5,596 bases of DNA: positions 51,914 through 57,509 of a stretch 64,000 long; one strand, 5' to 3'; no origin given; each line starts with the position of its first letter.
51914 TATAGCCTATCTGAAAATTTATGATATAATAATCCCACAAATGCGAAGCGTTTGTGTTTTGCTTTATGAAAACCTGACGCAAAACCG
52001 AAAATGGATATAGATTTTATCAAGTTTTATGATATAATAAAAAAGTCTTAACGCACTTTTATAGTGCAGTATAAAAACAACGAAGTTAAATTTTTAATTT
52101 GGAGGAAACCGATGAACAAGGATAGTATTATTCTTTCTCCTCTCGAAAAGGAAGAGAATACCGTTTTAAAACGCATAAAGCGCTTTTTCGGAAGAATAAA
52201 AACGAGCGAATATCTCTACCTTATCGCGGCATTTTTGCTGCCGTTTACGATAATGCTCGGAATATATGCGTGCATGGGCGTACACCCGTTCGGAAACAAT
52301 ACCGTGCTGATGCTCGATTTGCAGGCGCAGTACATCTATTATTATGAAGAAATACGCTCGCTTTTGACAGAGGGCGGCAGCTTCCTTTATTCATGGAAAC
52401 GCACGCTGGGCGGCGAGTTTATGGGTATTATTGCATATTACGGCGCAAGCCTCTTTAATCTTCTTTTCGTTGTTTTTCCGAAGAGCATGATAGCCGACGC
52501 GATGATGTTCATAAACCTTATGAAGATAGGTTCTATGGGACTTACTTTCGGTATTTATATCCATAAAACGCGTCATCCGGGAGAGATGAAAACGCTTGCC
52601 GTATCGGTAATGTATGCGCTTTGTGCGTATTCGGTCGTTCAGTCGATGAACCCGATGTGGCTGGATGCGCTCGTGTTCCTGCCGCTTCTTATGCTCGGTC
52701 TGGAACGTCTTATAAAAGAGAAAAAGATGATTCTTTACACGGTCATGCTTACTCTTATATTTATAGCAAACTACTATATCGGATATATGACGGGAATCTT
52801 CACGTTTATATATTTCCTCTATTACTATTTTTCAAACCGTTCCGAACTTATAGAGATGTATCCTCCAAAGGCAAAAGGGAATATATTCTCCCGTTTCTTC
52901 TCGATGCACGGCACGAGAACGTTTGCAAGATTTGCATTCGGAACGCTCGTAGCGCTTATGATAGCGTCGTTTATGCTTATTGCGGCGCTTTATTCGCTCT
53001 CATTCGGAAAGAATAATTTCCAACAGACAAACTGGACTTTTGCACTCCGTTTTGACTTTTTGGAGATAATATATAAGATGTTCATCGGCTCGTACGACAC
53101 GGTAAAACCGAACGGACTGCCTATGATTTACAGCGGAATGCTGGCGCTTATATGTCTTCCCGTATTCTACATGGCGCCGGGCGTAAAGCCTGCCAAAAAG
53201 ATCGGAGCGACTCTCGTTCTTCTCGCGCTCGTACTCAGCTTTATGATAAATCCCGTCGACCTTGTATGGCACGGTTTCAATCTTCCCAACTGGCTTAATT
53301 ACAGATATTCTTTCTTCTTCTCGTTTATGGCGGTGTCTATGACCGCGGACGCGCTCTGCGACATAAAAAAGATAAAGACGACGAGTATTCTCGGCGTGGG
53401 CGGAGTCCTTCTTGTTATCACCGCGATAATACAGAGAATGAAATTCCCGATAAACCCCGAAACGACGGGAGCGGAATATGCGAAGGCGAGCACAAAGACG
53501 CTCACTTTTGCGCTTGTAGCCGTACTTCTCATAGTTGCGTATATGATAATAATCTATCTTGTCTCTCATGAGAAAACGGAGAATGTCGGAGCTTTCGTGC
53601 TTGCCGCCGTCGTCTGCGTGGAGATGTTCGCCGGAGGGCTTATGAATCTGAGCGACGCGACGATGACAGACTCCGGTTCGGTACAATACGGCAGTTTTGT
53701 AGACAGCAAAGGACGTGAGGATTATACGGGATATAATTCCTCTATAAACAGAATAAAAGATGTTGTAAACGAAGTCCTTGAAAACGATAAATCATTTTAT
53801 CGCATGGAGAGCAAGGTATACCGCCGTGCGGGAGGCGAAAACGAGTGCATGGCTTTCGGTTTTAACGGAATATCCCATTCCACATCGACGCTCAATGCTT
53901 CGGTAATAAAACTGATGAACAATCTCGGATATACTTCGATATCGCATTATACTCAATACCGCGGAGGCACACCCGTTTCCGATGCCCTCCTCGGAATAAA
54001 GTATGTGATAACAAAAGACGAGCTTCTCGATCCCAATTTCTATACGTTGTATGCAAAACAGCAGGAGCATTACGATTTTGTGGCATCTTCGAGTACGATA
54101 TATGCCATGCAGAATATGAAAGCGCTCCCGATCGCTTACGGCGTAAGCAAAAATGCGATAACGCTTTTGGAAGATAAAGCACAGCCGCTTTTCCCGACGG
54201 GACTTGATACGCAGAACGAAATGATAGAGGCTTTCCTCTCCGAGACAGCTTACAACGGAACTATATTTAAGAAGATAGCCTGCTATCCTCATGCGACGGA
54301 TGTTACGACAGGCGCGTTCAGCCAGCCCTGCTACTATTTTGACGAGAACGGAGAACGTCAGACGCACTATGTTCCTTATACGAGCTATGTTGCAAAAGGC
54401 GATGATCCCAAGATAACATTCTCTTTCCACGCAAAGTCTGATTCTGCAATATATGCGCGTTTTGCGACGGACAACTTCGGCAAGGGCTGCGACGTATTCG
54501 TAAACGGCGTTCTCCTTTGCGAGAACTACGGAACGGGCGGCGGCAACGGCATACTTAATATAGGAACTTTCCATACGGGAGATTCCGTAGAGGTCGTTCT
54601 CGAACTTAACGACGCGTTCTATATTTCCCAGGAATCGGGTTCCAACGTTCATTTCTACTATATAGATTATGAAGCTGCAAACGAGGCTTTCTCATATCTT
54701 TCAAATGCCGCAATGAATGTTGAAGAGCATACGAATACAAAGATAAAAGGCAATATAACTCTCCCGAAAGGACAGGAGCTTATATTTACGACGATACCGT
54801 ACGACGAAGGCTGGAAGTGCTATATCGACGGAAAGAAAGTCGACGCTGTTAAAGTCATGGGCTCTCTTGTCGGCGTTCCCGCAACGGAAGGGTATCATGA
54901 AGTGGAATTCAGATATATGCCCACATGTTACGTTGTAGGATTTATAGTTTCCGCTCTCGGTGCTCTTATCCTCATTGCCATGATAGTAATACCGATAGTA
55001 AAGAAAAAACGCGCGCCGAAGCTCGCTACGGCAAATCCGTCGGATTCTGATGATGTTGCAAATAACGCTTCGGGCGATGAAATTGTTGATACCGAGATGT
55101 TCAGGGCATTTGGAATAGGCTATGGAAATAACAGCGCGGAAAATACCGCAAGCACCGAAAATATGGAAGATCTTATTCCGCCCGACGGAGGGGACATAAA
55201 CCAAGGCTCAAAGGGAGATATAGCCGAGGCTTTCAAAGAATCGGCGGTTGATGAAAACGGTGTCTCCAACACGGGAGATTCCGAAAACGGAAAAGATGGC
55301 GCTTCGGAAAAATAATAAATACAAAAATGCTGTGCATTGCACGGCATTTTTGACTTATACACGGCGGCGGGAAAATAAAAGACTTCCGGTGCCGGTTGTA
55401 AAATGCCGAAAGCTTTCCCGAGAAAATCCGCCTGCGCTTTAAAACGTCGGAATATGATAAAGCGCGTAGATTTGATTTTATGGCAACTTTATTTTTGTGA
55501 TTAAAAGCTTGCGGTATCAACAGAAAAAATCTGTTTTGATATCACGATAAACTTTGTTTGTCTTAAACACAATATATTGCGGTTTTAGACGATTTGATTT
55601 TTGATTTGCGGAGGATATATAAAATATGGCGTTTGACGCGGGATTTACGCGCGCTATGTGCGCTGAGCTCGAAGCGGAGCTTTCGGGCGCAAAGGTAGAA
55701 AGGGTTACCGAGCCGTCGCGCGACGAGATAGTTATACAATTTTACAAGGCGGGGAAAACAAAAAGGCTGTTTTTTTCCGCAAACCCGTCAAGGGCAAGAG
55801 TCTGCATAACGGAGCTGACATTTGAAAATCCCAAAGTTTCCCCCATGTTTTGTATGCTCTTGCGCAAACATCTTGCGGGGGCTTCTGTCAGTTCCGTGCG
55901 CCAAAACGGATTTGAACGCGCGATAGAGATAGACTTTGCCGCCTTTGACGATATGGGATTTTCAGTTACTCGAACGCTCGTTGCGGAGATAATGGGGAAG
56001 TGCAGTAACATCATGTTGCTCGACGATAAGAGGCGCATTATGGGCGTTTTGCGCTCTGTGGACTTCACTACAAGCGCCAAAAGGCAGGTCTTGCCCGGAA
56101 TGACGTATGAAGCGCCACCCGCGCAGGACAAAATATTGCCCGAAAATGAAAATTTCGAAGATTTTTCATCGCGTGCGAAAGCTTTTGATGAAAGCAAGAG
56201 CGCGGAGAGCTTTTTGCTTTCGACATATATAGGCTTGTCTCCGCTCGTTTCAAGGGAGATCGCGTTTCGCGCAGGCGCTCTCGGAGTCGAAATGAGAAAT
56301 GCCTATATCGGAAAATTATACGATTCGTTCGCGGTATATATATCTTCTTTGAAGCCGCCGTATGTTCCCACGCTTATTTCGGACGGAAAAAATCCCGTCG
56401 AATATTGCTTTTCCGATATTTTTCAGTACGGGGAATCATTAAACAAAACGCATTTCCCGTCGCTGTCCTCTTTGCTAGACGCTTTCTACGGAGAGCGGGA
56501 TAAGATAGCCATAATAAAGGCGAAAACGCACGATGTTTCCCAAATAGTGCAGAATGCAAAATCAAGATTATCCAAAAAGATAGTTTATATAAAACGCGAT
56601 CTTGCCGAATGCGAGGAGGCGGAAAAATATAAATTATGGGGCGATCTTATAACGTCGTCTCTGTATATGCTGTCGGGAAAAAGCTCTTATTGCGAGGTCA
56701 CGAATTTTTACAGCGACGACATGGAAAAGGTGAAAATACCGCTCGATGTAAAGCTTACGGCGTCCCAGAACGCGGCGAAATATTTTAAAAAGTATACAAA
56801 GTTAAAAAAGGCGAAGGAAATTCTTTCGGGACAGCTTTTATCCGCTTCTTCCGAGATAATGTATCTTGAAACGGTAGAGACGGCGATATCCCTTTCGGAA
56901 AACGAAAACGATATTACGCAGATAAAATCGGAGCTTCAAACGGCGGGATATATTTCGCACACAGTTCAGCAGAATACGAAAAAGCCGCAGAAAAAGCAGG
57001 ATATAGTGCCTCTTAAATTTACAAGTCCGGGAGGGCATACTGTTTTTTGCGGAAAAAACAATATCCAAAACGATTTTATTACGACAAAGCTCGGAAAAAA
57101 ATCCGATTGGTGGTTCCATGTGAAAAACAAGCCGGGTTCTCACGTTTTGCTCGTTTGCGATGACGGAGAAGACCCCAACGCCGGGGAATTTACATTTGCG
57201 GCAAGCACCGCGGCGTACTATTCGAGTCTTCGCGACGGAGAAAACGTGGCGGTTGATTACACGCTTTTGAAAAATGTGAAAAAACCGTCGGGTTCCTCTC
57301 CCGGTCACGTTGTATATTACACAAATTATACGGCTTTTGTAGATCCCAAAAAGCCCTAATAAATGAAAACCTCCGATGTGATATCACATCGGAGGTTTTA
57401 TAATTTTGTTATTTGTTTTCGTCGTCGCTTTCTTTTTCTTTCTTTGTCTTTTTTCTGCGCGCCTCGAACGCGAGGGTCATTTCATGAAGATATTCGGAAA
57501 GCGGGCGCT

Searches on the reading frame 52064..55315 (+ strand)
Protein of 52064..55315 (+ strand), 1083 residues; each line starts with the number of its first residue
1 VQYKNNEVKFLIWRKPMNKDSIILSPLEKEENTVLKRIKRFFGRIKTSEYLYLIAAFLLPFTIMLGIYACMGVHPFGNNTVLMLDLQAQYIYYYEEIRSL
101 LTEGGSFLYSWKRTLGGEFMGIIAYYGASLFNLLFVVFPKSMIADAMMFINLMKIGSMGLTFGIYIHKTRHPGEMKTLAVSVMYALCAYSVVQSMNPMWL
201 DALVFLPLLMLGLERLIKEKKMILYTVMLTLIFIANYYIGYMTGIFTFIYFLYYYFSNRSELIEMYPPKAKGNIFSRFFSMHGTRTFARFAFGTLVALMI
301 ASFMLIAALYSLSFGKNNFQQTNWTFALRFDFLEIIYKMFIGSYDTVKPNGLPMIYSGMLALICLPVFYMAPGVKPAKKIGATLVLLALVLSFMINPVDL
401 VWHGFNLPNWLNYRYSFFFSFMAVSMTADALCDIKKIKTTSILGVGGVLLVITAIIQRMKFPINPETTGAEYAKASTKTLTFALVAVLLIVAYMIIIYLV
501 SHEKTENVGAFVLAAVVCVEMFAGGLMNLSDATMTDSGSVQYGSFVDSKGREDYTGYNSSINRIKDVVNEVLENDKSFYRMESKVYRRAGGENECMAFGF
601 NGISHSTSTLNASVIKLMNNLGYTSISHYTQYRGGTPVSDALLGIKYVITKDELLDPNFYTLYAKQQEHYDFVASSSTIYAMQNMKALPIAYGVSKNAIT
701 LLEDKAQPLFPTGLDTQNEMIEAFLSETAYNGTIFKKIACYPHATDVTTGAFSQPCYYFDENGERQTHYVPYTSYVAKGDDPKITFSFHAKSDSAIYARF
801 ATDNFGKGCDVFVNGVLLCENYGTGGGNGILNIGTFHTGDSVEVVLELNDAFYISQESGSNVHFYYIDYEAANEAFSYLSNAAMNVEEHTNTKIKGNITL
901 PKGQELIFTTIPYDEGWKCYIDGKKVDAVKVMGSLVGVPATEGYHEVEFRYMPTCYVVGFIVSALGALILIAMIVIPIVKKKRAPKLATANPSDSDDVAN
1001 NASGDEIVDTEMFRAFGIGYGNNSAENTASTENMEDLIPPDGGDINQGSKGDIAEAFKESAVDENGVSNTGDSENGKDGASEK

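Call 67: search_protein_families(library=pfam, proteins=[window:52064-55315:+], max_evalue=0.0001)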
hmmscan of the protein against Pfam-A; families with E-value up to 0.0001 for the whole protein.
window:52064-55315:+ (1083 aa): 1 family
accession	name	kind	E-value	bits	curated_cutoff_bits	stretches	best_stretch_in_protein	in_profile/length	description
PF09586.16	YfhO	-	4e-174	581.7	28.5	1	56-963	1-835/835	Bacterial membrane protein YfhO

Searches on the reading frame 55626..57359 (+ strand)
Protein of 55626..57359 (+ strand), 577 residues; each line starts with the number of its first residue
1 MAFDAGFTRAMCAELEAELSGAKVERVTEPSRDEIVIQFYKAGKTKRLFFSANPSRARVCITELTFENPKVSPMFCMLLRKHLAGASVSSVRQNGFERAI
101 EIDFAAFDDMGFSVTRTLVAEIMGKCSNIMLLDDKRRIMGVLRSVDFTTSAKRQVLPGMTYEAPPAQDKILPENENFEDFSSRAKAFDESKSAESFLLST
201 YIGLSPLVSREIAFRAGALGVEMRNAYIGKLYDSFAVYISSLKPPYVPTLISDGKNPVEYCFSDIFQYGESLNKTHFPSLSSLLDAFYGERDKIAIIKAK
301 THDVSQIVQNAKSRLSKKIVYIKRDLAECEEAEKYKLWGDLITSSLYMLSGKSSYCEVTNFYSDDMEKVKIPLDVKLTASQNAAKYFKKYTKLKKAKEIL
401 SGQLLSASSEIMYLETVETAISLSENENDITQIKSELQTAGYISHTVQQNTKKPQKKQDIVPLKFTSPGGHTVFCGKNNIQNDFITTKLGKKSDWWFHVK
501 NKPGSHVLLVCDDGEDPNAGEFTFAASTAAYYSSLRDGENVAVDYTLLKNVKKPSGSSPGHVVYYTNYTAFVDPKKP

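Call 67: search_protein_families(library=pfam, proteins=[window:55626-57359:+], max_evalue=0.0001)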
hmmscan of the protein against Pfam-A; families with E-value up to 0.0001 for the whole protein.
window:55626-57359:+ (577 aa): 3 families
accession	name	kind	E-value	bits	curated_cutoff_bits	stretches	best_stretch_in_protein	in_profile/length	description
PF05833.16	NFACT_N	-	8.6e-127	424.1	31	1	4-455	1-455/456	NFACT N-terminal and middle domains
PF05670.18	NFACT-R_1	-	6.2e-10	40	29.8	1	465-556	5-98/112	NFACT protein RNA binding domain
PF18297.6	NFACT-R_2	-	3.3e-06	27.6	26.9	1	473-551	12-85/104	NFACT protein RNA binding domain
